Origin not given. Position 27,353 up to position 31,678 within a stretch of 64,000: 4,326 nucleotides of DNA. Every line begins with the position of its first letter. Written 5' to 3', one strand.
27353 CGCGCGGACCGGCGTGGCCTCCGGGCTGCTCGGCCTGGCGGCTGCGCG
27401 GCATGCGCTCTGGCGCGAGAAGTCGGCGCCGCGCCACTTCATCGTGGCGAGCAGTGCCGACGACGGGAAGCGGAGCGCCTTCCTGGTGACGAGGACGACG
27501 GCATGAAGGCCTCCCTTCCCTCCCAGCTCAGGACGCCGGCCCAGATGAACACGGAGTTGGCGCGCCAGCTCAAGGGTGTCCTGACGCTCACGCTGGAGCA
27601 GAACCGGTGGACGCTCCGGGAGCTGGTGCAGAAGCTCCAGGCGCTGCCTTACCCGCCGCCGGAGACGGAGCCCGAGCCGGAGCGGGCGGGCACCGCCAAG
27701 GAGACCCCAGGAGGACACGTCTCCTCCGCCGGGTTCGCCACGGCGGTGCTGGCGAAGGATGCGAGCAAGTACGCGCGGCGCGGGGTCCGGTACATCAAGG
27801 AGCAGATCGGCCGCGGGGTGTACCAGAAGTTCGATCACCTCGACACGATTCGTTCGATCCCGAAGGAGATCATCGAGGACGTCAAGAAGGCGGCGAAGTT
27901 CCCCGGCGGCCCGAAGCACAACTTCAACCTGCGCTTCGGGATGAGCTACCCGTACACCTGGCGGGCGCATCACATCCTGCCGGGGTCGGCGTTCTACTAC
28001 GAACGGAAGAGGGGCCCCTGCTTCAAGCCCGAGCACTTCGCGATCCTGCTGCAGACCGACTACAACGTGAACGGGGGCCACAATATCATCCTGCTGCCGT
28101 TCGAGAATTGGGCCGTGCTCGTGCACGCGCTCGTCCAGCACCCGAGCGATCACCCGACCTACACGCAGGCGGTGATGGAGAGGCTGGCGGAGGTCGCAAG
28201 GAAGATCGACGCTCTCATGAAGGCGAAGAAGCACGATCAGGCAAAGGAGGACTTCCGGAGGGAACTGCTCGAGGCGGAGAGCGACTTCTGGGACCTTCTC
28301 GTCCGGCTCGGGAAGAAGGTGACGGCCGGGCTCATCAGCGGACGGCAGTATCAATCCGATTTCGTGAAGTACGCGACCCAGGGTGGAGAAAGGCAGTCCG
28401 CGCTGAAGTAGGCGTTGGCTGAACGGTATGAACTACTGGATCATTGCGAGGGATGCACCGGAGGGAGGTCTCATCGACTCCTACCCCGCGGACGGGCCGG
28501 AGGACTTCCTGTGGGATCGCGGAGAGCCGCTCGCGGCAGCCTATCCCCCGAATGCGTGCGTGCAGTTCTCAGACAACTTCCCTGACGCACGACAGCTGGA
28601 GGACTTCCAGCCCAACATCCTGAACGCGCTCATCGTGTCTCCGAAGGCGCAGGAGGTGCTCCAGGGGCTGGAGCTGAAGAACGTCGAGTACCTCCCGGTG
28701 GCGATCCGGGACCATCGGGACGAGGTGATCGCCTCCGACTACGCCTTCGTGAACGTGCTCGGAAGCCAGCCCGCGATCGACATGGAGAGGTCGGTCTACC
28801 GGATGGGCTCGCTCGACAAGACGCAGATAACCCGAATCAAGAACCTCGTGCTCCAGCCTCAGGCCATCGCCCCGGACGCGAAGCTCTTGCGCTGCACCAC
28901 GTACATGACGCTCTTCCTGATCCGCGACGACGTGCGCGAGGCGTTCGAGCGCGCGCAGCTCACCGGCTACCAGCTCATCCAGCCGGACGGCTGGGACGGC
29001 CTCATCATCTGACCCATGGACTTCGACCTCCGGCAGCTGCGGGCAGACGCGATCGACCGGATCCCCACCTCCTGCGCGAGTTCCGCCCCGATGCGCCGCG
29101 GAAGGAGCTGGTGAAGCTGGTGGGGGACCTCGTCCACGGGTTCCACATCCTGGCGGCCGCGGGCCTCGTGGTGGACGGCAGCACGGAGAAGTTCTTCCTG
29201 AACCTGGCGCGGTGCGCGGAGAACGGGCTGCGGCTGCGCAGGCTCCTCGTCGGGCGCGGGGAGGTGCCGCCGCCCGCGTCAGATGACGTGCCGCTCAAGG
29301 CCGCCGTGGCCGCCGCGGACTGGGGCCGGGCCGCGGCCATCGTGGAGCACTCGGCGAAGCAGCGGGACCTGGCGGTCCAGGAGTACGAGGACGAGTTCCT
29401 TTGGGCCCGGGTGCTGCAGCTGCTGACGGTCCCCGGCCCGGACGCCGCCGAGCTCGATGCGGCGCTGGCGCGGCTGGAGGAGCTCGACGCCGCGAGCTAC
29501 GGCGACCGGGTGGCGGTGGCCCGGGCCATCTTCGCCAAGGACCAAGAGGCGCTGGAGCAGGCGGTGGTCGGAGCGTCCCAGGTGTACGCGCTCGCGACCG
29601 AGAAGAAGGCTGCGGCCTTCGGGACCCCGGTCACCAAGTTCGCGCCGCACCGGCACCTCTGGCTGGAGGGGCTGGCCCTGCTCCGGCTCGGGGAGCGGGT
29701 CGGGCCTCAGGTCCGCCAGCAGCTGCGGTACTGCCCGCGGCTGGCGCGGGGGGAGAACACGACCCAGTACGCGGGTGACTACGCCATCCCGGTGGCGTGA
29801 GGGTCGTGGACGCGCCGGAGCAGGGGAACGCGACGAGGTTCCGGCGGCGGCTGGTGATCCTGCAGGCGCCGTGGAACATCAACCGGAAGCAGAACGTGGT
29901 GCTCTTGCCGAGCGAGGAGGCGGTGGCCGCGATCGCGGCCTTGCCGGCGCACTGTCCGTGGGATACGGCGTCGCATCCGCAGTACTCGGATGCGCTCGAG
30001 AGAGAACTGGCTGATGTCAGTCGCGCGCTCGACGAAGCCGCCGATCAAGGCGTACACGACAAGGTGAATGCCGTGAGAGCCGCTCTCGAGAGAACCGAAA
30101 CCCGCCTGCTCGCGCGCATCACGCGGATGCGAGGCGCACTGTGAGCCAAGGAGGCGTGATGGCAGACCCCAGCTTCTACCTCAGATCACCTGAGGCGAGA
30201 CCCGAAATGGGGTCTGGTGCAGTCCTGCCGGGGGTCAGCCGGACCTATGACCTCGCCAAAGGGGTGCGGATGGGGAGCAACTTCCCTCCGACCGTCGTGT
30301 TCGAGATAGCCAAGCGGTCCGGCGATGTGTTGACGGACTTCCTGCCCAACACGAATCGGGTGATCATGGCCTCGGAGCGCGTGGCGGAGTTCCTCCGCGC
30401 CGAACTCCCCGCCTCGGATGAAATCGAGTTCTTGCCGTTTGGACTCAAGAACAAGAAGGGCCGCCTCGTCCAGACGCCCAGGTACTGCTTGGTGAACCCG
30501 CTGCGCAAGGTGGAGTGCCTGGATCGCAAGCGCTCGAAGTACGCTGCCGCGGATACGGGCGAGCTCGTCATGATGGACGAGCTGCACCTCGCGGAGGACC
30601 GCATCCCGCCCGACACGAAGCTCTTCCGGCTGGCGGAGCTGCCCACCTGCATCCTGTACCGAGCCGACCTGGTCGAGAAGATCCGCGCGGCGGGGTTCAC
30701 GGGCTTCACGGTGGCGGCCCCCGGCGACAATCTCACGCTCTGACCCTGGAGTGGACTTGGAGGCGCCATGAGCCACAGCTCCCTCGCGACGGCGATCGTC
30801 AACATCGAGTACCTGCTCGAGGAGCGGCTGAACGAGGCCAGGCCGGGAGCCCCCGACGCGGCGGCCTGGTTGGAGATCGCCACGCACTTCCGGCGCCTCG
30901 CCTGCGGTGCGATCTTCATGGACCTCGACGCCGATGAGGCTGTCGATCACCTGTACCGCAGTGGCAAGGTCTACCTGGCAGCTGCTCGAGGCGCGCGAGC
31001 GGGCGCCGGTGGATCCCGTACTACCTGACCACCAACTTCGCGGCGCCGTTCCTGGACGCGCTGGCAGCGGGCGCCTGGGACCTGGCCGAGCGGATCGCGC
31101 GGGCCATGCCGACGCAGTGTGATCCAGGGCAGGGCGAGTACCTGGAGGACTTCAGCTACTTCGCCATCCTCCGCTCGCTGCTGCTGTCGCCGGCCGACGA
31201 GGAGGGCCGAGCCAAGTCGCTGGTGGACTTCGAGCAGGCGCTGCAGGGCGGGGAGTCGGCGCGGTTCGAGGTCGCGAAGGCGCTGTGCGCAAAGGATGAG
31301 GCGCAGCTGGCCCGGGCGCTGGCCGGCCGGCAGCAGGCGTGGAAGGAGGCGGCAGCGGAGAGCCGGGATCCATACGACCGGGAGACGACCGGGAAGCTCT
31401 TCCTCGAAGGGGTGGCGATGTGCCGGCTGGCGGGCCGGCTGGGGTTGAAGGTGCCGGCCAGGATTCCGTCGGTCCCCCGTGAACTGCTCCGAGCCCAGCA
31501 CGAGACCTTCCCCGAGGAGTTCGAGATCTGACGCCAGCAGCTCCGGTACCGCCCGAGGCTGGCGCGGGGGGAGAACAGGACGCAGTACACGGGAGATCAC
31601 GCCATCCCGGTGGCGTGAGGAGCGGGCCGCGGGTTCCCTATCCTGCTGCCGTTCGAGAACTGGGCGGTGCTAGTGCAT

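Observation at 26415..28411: Second, diverged copy of the KS-like / AHH toxin pair with the same ATGA coupling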

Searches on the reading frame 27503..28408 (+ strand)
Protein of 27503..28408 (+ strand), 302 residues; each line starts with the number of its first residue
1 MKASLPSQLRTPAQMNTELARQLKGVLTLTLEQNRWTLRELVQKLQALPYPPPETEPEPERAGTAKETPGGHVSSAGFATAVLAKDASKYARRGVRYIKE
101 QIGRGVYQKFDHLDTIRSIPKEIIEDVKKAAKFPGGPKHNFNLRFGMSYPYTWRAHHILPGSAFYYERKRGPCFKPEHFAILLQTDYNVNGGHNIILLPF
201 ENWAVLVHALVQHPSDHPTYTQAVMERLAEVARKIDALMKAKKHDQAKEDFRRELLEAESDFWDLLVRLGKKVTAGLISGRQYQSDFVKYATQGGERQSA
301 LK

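Call 11: search_protein_families(library=pfam, max_evalue=0.01, proteins=[window:27503-28408:+])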
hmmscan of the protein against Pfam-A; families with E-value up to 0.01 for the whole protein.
window:27503-28408:+ (302 aa): 1 family
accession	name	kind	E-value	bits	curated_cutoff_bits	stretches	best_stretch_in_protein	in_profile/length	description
PF14412.12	AHH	-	1.7e-10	41.3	22.3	1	147-245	11-100/111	A nuclease family of the HNH/ENDO VII superfamily with conserved AHH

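Call 34: search_protein_families(library=ncbifam, max_evalue=1, proteins=[window:27503-28408:+])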
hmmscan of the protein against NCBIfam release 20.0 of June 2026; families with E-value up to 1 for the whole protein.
window:27503-28408:+ (302 aa): 1 family
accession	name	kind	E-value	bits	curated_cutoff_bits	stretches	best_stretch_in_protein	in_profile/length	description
TIGR03142.1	cytochro_ccmI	equivalog_domain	0.082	13.2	29.3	1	225-260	42-78/118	c-type cytochrome biogenesis protein CcmI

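Call 97: predict_structure(protein=window:27503-28408:+)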
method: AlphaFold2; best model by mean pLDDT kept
length: 302 residues; sequences in the alignment: 1
mean_pLDDT: 39.3   pTM: 0.31
mean pLDDT of the five models: 39.3, 36.5, 36.2, 34.3, 32.6
residues with pLDDT >= 90: 0; 70-90: 0; 50-70: 37; < 50: 265
segments of 3 or more residues with pLDDT < 50: 1-9, 11-36, 38-155, 157-164, 169-181, 183-220, 258-302
pLDDT, mean of each block of 10 residues (from residue 1): 38 44 43 44 42 38 34 30 30 29 27 31 40 34 31 45 45 36 38 38 42 45 55 56 51 50 45 33 35 33 26
secondary structure, 60 per line:
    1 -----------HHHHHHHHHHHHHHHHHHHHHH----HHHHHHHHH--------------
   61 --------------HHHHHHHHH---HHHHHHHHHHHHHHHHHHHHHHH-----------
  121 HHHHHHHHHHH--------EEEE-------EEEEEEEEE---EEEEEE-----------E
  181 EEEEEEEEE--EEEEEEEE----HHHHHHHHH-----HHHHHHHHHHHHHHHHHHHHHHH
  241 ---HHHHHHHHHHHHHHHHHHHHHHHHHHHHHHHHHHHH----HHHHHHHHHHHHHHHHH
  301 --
elements in order: H12-33 H38-46 H75-83 H87-109 H121-131 E140-143 E151-159 E163-168 E180-189 E192-199 H204-212 H218-240 H244-279 H284-300

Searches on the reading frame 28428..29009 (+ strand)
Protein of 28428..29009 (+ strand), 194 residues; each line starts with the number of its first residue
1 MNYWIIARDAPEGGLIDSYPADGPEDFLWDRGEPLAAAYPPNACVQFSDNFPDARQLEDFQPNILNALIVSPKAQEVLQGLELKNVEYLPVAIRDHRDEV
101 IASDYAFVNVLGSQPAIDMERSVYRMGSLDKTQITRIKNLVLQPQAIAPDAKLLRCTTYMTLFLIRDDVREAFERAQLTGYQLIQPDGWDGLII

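Call 11: search_protein_families(library=pfam, max_evalue=0.01, proteins=[window:28428-29009:+])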
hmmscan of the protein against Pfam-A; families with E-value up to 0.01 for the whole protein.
window:28428-29009:+ (194 aa): 1 family
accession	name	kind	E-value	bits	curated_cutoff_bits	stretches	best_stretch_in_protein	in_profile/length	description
PF07791.16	Imm11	-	5.5e-06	26.3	22.1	1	52-180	55-186/194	Immunity protein family (Imm11)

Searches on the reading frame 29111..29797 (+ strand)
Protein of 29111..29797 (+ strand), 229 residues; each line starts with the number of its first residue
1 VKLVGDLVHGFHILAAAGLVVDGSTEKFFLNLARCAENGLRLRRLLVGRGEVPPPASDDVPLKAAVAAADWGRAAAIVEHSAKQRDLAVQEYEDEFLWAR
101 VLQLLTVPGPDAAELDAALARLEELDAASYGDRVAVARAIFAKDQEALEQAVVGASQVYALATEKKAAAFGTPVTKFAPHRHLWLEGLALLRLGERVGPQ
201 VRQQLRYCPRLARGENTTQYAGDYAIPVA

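Call 11: search_protein_families(library=pfam, max_evalue=0.01, proteins=[window:29111-29797:+])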
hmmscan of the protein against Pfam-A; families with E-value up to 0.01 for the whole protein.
window:29111-29797:+ (229 aa): 0 families

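Call 102: search_protein_families(library=ncbifam, max_evalue=0.001, proteins=[window:29111-29797:+])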
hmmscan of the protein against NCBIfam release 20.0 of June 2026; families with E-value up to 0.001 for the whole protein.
window:29111-29797:+ (229 aa): 0 families

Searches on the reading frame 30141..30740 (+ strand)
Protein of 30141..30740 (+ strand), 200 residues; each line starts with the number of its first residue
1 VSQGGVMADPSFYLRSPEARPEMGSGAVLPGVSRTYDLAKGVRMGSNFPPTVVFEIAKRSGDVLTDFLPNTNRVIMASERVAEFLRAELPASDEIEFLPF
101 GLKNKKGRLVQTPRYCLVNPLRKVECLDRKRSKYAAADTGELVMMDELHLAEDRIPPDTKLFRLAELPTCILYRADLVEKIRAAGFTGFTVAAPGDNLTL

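Call 11: search_protein_families(library=pfam, max_evalue=0.01, proteins=[window:30141-30740:+])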
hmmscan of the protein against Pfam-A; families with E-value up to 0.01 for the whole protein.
window:30141-30740:+ (200 aa): 1 family
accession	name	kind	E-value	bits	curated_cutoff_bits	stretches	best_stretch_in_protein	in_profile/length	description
PF07791.16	Imm11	-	9.5e-11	41.8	22.1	1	43-190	42-188/194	Immunity protein family (Imm11)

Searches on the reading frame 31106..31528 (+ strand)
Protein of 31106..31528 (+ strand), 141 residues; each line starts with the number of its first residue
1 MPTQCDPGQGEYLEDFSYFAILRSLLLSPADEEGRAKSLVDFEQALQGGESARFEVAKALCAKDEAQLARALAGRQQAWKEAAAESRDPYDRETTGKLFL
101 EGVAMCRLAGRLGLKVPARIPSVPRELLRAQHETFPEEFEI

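Call 23: search_protein_families(library=pfam, max_evalue=0.01, proteins=[window:31106-31528:+])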
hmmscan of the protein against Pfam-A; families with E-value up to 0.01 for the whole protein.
window:31106-31528:+ (141 aa): 1 family
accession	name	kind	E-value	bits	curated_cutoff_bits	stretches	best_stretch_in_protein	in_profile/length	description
PF15575.11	Imm49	-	5.6e-05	23.3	30.1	1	15-127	92-217/217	Immunity protein 49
